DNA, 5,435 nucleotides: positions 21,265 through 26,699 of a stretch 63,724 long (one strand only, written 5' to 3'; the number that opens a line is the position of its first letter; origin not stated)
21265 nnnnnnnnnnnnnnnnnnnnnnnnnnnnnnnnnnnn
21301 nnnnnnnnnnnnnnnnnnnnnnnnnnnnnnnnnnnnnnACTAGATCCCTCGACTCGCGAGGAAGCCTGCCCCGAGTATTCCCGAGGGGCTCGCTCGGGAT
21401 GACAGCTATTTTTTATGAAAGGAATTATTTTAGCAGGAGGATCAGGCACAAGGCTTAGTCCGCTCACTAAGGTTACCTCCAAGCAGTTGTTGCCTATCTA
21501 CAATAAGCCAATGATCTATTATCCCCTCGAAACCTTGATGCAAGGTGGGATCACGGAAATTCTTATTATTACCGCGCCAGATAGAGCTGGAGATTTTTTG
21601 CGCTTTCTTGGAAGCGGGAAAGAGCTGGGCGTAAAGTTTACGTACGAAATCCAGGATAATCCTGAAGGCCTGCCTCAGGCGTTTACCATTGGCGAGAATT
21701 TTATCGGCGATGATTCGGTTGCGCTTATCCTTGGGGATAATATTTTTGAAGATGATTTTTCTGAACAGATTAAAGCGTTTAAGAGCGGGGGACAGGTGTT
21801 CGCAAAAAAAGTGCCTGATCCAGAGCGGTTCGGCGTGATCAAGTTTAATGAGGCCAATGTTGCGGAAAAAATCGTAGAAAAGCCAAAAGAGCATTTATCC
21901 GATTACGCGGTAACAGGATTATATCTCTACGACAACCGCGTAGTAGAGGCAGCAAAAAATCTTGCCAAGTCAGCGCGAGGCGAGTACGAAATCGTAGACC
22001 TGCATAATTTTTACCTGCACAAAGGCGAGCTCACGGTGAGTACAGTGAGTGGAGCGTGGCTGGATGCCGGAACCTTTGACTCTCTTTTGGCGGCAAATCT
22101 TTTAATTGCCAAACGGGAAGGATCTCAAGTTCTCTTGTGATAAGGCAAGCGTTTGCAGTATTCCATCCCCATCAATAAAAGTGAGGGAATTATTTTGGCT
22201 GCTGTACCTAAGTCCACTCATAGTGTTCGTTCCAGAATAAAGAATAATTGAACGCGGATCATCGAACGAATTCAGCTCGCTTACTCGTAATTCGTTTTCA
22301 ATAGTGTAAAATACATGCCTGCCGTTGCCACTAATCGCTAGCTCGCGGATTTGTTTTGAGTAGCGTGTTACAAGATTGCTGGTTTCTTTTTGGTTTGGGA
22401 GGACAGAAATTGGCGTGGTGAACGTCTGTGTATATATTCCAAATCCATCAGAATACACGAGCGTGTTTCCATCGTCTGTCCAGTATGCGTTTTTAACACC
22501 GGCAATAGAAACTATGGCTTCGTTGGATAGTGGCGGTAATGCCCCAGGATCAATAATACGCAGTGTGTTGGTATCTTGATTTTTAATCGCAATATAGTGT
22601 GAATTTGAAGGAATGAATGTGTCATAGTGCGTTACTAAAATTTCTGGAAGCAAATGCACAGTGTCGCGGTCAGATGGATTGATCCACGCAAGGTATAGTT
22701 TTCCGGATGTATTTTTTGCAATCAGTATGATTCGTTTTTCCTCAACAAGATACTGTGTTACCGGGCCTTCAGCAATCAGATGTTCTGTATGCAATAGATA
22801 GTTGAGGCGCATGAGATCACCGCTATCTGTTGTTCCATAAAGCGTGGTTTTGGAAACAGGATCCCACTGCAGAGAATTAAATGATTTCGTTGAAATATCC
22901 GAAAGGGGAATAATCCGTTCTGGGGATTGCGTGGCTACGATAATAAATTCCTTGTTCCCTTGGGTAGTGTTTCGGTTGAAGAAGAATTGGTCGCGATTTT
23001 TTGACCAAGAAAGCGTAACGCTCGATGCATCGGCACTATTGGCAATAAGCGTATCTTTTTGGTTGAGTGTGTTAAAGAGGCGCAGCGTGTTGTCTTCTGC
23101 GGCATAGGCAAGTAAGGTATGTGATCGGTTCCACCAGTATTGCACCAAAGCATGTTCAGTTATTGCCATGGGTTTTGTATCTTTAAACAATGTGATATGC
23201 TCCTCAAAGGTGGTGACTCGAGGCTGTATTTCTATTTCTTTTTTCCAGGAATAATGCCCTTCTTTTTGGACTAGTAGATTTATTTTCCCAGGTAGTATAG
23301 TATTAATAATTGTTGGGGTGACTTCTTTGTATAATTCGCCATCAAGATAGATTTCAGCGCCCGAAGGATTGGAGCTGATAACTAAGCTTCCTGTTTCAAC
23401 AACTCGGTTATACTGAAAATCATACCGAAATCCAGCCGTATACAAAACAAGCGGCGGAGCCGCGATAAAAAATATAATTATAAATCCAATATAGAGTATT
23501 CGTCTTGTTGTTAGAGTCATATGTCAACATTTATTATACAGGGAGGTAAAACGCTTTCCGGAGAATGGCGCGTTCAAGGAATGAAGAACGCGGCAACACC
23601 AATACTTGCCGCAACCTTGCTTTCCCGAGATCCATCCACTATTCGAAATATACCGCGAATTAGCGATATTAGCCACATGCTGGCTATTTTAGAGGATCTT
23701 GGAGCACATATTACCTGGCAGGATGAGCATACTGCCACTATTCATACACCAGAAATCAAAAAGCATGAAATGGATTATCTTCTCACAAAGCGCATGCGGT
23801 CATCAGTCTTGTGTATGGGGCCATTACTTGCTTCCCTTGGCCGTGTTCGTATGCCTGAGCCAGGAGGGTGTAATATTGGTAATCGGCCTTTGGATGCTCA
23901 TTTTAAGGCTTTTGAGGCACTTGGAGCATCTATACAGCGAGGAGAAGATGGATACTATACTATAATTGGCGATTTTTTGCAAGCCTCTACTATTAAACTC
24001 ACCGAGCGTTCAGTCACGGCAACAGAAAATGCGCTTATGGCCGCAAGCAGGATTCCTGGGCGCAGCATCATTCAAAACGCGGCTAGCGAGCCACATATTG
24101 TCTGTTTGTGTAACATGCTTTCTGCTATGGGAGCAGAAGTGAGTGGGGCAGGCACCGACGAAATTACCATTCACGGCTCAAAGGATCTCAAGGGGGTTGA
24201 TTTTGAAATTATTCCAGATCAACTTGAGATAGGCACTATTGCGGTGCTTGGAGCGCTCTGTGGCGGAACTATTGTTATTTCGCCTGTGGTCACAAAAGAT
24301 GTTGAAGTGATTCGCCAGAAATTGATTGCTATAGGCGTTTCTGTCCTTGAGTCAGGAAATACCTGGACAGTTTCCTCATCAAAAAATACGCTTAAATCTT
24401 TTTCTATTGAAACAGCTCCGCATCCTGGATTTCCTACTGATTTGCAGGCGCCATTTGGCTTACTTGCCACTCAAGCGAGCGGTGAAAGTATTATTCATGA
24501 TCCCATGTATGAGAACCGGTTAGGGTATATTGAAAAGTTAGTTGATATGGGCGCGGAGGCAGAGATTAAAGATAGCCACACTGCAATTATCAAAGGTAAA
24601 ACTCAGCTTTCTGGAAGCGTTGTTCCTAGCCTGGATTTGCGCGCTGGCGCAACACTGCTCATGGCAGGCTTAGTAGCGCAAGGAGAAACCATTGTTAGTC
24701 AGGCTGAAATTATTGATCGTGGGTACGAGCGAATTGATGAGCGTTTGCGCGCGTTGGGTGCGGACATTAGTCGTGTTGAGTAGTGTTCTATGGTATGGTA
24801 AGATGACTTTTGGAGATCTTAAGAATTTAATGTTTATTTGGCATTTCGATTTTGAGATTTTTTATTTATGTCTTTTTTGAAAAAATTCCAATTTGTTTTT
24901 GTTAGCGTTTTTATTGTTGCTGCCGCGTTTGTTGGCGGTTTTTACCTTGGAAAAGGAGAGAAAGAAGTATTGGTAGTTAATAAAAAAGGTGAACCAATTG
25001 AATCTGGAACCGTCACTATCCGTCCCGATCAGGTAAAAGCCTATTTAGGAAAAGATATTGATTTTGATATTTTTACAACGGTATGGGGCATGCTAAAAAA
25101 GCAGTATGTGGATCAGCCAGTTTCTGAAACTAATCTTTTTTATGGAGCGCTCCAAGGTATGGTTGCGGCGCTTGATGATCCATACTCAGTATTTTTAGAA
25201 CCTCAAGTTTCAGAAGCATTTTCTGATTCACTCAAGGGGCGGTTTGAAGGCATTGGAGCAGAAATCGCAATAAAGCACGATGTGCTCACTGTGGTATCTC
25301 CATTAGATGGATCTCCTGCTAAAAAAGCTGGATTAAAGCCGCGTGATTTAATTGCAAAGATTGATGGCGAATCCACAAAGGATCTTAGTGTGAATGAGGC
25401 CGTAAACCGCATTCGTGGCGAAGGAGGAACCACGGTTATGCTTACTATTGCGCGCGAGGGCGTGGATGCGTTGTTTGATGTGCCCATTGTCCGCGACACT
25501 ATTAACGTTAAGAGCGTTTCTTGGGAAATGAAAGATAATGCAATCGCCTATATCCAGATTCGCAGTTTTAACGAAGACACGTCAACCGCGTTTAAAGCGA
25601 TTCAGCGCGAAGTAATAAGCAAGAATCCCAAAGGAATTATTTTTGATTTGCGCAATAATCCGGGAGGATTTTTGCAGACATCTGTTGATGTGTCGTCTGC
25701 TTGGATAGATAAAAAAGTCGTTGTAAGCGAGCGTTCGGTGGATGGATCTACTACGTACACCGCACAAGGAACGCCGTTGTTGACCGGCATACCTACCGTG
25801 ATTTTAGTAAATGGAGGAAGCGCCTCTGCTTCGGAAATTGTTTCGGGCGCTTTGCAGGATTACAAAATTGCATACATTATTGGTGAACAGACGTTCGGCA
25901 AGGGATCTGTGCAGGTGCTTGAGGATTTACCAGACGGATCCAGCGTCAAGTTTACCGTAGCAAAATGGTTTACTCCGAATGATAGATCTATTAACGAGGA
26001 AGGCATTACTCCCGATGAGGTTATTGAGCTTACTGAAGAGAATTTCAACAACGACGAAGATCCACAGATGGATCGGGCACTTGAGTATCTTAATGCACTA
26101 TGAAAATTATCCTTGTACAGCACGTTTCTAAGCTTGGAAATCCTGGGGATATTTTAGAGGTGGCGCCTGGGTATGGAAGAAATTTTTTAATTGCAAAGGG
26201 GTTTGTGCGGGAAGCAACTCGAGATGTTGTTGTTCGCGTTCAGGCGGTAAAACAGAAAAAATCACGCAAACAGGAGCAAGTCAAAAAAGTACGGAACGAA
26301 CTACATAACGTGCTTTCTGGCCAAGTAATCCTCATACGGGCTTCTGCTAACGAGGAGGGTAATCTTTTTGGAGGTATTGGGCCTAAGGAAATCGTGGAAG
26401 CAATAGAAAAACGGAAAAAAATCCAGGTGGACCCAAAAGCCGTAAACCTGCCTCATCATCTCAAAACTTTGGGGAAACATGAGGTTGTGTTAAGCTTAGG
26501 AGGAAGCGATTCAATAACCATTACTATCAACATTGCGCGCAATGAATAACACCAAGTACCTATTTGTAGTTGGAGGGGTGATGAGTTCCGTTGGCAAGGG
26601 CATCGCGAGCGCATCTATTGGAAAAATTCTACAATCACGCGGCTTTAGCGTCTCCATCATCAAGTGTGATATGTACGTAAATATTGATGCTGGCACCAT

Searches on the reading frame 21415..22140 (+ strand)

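Call 88: search_protein_families(library=pfam, max_evalue=0.00001, proteins=[window:21415-22140:+])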
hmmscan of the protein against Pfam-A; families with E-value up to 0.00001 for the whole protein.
window:21415-22140:+ (241 aa): 2 families
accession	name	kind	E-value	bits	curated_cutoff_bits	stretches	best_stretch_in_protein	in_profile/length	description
PF00483.29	NTP_transferase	-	2.3e-61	207.9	21.2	1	2-232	1-243/245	Nucleotidyl transferase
PF12804.13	NTP_transf_3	-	3.6e-09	37.4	27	1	3-129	1-119/160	MobA-like NTP transferase domain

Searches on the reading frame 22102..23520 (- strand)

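Call 88: search_protein_families(library=pfam, max_evalue=0.00001, proteins=[window:22102-23520:-])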
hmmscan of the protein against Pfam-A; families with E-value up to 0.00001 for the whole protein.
window:22102-23520:- (472 aa): 1 family
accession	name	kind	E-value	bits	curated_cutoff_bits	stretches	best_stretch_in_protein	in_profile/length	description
PF08308.17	PEGA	-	2.9e-09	37.1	20.8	1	44-101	2-58/71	PEGA domain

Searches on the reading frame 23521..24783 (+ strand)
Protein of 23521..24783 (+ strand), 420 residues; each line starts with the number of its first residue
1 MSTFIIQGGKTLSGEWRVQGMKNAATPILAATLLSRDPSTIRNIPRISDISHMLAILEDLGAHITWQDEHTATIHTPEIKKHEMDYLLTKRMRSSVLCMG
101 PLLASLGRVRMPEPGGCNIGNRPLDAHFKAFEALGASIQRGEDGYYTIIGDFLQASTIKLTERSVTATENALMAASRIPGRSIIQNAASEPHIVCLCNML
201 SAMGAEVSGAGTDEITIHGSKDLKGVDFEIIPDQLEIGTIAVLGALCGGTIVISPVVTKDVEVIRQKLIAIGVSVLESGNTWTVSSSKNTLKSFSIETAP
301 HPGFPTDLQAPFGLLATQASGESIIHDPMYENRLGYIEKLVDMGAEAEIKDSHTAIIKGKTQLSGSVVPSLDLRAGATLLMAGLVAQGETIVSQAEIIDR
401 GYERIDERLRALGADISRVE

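Call 88: search_protein_families(library=pfam, max_evalue=0.00001, proteins=[window:23521-24783:+])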
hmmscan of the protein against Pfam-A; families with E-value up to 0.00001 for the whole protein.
window:23521-24783:+ (420 aa): 1 family
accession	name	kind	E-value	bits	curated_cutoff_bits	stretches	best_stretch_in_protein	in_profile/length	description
PF00275.25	EPSP_synthase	-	1.1e-83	281.8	22.8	1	6-409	1-417/417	EPSP synthase (3-phosphoshikimate 1-carboxyvinyltransferase)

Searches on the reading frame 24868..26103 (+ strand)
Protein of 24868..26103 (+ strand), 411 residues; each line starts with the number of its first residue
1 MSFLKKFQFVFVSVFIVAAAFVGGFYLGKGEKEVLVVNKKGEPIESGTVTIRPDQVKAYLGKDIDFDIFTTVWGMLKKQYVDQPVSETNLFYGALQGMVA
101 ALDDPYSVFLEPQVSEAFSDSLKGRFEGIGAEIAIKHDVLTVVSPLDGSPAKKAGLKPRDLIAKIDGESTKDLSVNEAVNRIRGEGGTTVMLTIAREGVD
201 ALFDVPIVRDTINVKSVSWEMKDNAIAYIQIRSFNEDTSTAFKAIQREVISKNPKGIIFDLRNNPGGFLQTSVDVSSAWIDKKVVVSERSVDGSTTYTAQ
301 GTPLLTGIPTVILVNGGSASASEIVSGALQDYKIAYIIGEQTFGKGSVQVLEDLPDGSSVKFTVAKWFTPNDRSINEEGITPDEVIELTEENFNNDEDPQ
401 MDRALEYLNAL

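Call 88: search_protein_families(library=pfam, max_evalue=0.00001, proteins=[window:24868-26103:+])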
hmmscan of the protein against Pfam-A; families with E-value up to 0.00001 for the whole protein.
window:24868-26103:+ (411 aa): 5 families
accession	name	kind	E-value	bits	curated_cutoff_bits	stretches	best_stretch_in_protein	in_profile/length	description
PF03572.23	Peptidase_S41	-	1.8e-51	174.5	24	1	226-385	2-164/165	Peptidase family S41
PF17820.7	PDZ_6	-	2e-11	43.9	27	1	142-196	2-54/54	PDZ domain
PF22694.1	CtpB_N-like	-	9.2e-10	39.3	27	1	65-111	37-82/85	Activating protease CtpB N-terminal domain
PF13180.12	PDZ_2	-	1.4e-09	38.5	27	1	129-206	3-79/80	PDZ domain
PF00595.29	PDZ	-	2e-09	38.2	23.2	1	127-194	10-80/81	PDZ domain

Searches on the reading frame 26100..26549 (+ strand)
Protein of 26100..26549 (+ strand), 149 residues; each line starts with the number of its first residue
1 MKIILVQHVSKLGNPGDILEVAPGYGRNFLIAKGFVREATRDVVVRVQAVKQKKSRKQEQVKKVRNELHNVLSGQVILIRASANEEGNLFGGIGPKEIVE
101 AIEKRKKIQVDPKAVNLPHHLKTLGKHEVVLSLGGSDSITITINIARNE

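Call 88: search_protein_families(library=pfam, max_evalue=0.00001, proteins=[window:26100-26549:+])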
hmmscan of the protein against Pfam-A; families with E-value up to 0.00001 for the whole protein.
window:26100-26549:+ (149 aa): 2 families
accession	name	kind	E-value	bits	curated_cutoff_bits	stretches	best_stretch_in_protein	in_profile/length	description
PF01281.25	Ribosomal_L9_N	-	1e-16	60.7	20.7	1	1-42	1-42/47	Ribosomal protein L9, N-terminal domain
PF03948.19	Ribosomal_L9_C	-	4.7e-16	59.4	23.2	1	66-146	4-85/86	Ribosomal protein L9, C-terminal domain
